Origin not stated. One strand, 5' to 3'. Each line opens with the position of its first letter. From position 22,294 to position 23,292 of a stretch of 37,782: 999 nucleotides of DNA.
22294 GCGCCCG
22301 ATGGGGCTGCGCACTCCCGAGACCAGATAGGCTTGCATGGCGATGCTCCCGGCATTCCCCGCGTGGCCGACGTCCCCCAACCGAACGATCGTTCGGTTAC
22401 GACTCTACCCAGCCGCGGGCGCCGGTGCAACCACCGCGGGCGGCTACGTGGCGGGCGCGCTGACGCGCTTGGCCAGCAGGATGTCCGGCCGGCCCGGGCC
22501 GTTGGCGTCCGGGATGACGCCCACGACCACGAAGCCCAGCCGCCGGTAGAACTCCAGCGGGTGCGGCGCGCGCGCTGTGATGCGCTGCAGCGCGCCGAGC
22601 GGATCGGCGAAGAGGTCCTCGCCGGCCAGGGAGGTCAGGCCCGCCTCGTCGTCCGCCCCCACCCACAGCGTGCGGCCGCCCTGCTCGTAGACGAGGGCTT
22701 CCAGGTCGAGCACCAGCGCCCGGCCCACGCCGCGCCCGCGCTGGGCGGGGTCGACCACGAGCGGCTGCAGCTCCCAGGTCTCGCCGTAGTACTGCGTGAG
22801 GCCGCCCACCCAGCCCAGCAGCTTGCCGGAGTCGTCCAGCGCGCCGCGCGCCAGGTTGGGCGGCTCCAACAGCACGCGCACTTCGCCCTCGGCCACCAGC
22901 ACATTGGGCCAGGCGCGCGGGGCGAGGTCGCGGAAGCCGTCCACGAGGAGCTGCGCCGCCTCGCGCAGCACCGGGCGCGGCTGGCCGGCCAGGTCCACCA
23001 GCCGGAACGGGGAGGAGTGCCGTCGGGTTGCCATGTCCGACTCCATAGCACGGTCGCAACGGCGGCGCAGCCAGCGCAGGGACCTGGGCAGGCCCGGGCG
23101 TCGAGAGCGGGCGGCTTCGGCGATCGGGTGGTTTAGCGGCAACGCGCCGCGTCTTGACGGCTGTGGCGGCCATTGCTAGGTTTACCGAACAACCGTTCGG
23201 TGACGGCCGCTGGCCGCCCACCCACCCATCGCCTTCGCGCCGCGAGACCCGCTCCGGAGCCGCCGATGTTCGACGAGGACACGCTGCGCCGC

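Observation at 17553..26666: TetR-linked B12 acyl-CoA mutase locus whose catalytic subunit is non-canonical at the substrate-specificity motifs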

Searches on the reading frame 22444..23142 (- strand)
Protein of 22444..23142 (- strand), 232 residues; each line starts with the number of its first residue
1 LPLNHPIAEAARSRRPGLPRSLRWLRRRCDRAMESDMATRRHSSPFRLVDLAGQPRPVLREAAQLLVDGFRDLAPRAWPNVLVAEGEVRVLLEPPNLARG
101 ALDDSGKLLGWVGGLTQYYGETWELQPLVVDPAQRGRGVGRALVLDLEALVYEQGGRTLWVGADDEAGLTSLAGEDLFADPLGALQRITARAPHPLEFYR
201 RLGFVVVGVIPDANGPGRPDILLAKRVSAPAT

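Call 7: search_protein_families(library=pfam, proteins=[window:22444-23142:-], max_evalue=0.001)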
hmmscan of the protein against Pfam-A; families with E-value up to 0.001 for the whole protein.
window:22444-23142:- (232 aa): 3 families
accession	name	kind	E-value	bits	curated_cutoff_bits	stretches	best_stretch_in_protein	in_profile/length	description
PF00583.31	Acetyltransf_1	-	3.9e-10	40.5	20.7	1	94-163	31-100/116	Acetyltransferase (GNAT) family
PF13508.13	Acetyltransf_7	-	2.7e-08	34.5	27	1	103-205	10-83/84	Acetyltransferase (GNAT) domain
PF13673.13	Acetyltransf_10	-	1.1e-05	25.8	23.6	0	120-166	52-97/128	Acetyltransferase (GNAT) domain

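Call 8: search_protein_families(library=ncbifam, proteins=[window:22444-23142:-], max_evalue=0.001)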
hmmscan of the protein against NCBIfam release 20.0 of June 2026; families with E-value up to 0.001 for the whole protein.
window:22444-23142:- (232 aa): 4 families
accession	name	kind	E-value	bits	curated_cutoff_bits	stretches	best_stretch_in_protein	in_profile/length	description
NF000165.3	AAC_6p_Entco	exception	5.6e-40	137.1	300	1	65-228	12-176/178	aminoglycoside N-acetyltransferase AAC(6')-Ii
NF033078.2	AAC_6p_Ia_fam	equivalog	7.8e-40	136.6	265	1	49-226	5-180/181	AAC(6')-Ia family aminoglycoside 6'-N-acetyltransferase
NF033150.1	AAC_6p_A49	exception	1.6e-27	96.4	410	1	61-227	17-182/184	aminoglycoside 6'-N-acetyltransferase AacA49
NF000486.1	AAC_6p_Ip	exception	3.1e-24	85.9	390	1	68-224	4-159/173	aminoglycoside 6'-N-acetyltransferase AAC(6')-Ip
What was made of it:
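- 22444..23142 (-): GNAT acetyltransferase (AAC(6')-like, below the curated cutoffs), inserted between thiolase and mutase. A window-specific accessory gene. Calls 7, 8.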
